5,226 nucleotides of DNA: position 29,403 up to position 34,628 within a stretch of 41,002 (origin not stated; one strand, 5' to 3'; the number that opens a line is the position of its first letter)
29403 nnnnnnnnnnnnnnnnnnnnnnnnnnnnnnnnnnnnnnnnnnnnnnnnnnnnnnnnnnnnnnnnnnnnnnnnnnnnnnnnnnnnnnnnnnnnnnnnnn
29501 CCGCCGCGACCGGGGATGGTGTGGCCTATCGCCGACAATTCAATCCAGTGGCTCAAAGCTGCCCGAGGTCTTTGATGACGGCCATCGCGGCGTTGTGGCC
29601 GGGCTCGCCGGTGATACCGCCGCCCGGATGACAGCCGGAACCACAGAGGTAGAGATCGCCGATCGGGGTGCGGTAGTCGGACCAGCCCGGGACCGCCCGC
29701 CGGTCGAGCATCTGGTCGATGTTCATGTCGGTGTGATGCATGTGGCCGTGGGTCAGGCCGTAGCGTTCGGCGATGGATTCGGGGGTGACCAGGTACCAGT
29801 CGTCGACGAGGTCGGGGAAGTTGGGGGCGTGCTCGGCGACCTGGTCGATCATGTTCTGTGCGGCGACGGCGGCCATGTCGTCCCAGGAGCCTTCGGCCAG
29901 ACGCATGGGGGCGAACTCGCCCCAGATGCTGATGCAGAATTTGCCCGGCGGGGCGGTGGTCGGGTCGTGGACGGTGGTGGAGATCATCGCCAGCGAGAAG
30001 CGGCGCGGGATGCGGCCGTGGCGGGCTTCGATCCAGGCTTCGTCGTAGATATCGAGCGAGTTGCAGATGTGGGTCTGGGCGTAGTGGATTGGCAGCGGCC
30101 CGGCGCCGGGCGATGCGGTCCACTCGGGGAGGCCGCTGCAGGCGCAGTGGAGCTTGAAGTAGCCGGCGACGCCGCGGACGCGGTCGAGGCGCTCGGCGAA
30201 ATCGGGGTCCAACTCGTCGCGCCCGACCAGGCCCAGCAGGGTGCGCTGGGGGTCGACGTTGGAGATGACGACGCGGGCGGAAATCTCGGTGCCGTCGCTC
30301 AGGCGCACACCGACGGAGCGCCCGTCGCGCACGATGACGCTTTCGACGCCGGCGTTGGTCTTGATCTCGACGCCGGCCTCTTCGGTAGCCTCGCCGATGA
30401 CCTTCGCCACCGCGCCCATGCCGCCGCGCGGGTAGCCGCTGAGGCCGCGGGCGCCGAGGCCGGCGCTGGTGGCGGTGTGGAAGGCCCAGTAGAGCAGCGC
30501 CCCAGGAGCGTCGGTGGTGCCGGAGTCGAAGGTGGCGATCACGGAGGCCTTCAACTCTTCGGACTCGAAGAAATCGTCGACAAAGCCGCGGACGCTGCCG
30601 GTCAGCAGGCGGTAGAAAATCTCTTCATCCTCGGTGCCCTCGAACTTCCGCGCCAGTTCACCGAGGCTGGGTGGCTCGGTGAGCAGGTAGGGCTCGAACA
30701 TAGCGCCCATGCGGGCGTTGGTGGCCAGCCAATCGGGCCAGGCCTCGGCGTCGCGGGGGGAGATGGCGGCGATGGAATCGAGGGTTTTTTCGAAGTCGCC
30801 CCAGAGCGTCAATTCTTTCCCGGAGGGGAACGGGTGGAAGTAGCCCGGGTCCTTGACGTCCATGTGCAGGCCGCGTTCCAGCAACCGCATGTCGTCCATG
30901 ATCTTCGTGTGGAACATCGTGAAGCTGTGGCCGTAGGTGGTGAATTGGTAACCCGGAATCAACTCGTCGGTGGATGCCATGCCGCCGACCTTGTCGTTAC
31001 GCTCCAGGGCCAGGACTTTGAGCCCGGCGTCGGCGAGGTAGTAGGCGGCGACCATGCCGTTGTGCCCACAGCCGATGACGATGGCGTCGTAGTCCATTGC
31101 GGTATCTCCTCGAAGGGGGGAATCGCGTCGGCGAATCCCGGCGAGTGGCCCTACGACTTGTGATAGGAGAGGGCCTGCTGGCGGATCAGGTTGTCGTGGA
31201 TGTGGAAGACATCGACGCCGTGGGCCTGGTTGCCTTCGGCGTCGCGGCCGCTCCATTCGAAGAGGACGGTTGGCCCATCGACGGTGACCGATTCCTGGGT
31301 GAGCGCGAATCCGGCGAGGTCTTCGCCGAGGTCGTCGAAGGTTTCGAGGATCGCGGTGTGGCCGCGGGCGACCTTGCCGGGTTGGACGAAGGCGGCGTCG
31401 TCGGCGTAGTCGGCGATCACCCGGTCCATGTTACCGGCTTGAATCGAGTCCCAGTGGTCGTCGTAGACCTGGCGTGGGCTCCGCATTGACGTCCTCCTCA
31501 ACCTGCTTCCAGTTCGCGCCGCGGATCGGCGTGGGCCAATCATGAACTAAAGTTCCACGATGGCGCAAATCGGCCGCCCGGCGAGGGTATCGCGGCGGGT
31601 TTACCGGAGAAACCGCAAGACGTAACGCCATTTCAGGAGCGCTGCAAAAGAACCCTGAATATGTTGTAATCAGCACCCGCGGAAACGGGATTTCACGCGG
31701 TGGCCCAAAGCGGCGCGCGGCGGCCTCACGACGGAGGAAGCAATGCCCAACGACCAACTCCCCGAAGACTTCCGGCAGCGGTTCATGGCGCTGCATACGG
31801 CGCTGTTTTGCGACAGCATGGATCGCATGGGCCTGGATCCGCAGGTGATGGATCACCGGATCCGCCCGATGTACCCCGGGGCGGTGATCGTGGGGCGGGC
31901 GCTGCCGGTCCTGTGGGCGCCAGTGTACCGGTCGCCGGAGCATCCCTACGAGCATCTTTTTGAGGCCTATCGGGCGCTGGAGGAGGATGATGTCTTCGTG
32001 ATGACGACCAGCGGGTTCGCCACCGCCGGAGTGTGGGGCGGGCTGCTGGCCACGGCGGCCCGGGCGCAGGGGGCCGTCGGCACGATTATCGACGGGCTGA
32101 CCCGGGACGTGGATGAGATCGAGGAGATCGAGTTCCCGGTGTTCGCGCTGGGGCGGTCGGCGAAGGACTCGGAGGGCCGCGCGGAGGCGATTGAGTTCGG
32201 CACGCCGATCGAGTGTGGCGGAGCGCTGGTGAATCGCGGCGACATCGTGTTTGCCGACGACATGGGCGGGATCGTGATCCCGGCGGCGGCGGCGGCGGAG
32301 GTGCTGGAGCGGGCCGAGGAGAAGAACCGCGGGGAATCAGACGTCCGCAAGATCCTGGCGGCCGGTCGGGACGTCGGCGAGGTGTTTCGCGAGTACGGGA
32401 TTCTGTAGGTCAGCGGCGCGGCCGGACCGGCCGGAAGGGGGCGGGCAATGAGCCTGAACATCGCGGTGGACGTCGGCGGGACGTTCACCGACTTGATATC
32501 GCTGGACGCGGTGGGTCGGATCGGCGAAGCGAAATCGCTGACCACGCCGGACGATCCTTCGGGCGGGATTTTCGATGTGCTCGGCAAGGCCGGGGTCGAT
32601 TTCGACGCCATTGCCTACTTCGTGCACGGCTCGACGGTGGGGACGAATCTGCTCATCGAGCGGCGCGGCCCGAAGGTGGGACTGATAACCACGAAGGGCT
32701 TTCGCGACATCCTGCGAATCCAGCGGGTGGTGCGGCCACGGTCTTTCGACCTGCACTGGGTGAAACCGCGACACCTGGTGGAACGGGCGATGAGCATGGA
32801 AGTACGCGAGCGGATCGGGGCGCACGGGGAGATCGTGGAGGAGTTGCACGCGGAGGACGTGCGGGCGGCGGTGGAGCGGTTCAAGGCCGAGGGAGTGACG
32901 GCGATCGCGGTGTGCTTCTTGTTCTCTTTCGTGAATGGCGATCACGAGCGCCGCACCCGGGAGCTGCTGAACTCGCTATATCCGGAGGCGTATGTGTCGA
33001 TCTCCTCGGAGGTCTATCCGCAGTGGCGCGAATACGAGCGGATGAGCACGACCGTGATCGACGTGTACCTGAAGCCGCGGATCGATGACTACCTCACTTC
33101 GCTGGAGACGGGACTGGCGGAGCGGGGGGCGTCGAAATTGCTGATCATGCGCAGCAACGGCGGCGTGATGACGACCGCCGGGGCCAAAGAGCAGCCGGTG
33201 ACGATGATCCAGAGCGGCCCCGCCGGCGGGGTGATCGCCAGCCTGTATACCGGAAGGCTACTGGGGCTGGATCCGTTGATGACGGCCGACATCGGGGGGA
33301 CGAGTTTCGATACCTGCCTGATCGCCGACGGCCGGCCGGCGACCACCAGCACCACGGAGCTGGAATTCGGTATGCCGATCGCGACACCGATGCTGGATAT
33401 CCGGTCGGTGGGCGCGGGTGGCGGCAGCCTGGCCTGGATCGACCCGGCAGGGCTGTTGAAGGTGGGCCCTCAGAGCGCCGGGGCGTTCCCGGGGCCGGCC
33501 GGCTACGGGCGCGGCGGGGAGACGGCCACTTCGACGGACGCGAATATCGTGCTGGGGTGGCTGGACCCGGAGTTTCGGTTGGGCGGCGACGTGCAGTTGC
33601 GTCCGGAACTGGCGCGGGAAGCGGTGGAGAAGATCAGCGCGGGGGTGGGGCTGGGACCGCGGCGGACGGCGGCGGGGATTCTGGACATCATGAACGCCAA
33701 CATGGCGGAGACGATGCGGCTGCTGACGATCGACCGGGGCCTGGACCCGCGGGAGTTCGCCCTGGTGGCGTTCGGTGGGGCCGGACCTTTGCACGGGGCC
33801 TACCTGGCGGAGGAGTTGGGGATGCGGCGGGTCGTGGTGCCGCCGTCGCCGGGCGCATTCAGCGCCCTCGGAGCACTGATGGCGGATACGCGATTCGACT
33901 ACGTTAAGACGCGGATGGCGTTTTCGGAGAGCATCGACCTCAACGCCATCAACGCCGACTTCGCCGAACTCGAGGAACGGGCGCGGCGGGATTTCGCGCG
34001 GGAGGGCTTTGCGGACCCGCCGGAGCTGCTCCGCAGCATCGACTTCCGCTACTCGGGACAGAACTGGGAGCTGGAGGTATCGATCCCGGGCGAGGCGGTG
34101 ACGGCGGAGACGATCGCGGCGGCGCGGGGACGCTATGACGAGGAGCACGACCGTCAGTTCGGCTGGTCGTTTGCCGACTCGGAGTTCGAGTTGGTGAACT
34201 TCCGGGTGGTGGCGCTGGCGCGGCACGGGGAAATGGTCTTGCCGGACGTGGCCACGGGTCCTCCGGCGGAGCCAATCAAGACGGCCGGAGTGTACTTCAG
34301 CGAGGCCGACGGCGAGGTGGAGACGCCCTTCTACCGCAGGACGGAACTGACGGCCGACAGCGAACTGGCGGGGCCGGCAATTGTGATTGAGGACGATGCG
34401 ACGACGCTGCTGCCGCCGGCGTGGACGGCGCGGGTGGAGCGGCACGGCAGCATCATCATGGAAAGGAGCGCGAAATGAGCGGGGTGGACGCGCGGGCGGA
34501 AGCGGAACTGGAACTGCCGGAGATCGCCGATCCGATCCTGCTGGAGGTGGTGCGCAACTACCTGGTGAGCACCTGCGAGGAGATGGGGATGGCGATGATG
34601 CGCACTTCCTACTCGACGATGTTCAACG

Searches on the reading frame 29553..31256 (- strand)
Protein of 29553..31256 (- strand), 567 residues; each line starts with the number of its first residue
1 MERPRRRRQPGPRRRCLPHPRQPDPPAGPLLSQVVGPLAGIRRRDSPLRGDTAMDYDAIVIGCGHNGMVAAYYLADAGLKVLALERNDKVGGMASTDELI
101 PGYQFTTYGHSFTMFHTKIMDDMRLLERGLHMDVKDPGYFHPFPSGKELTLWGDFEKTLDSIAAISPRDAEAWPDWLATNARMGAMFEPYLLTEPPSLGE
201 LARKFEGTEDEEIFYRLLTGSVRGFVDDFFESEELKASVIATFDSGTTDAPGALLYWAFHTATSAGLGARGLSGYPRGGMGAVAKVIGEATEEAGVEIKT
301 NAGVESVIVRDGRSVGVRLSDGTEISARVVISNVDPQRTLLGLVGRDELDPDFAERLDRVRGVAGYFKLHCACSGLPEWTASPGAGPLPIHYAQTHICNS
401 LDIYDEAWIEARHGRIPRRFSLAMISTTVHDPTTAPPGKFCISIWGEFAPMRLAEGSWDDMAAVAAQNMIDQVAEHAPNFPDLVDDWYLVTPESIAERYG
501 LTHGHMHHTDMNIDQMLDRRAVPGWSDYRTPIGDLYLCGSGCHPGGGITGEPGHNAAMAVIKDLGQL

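Call 10: search_protein_families(library=pfam, proteins=[window:29553-31256:-], max_evalue=0.001)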
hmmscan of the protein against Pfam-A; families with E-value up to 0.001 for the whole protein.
window:29553-31256:- (567 aa): 10 families
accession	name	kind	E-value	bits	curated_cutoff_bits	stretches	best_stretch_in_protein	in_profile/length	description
PF01593.30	Amino_oxidase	-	1.2e-17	64.7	19.8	1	67-381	3-298/443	Flavin containing amine oxidoreductase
PF01266.30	DAO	-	1.2e-12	48.5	27.9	1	57-189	1-141/353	FAD dependent oxidoreductase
PF13450.12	NAD_binding_8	-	1.3e-10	41.8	21.9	1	60-119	1-61/68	NAD(P)-binding Rossmann-like domain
PF07992.20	Pyr_redox_2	-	1.3e-08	35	26.1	0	56-102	1-43/291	Pyridine nucleotide-disulphide oxidoreductase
PF01946.23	Thi4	-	7e-08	32.4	26.2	1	53-93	15-56/235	Thi4 family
PF12831.13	FAD_oxidored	-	1.7e-07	31.3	27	1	57-116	1-61/416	FAD dependent oxidoreductase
PF03486.20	HI0933_like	-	4.1e-06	26.9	50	0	57-91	2-36/244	HI0933-like protein Rossmann domain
PF00070.33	Pyr_redox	-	1.4e-05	25.9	22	0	58-91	2-35/82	Pyridine nucleotide-disulphide oxidoreductase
PF00890.30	FAD_binding_2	-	1.5e-05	24.9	20.4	1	57-92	1-36/414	FAD binding domain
PF01134.28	GIDA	-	0.00028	20.5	22.1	0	57-93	1-38/391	Glucose inhibited division protein A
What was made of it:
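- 29553..31256 (-): d3: flavin amine oxidase, a recurrent neighbour and a possible C-N deconjugating enzyme (outside the reported block). Pfam Amino_oxidase/DAO (call 10).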

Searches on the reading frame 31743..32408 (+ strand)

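Call 11: search_protein_families(library=pfam, proteins=[window:31743-32408:+], max_evalue=0.001)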
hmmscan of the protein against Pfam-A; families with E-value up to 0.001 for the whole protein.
window:31743-32408:+ (221 aa): 1 family
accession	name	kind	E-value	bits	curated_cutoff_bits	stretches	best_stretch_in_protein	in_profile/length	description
PF03737.21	RraA-like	-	1.7e-34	119.6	24.5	1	19-178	1-152/152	Aldolase/RraA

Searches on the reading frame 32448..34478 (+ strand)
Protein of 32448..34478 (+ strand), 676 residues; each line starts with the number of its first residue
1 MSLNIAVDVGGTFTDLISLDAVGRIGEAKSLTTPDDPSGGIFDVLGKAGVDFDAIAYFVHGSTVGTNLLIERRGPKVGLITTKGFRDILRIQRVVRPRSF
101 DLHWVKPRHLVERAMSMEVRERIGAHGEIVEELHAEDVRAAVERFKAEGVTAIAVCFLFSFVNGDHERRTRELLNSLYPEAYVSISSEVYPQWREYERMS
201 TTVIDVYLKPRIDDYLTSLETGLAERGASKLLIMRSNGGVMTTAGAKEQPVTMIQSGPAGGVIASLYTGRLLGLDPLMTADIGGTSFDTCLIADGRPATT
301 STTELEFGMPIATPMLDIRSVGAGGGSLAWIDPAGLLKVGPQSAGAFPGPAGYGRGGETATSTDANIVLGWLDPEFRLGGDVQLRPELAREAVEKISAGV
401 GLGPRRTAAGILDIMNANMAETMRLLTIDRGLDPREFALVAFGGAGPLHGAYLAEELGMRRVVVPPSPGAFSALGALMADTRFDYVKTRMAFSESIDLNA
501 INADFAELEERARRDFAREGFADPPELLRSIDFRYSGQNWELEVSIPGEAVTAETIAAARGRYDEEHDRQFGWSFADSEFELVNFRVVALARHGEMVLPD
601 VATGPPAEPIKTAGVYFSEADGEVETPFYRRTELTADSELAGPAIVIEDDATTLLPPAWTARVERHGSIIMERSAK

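Call 11: search_protein_families(library=pfam, proteins=[window:32448-34478:+], max_evalue=0.001)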
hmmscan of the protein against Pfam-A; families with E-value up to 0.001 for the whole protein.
window:32448-34478:+ (676 aa): 3 families
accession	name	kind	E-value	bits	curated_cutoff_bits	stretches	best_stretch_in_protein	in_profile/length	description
PF01968.24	Hydantoinase_A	-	1.4e-90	303.9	22.9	1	198-484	1-290/291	Hydantoinase/oxoprolinase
PF05378.19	Hydant_A_N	-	7.8e-49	166.2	25.2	1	5-176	2-174/176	Hydantoinase/oxoprolinase N-terminal region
PF19278.4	Hydant_A_C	-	1.5e-07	31.5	21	1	499-666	12-185/193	Hydantoinase/oxoprolinase C-terminal domain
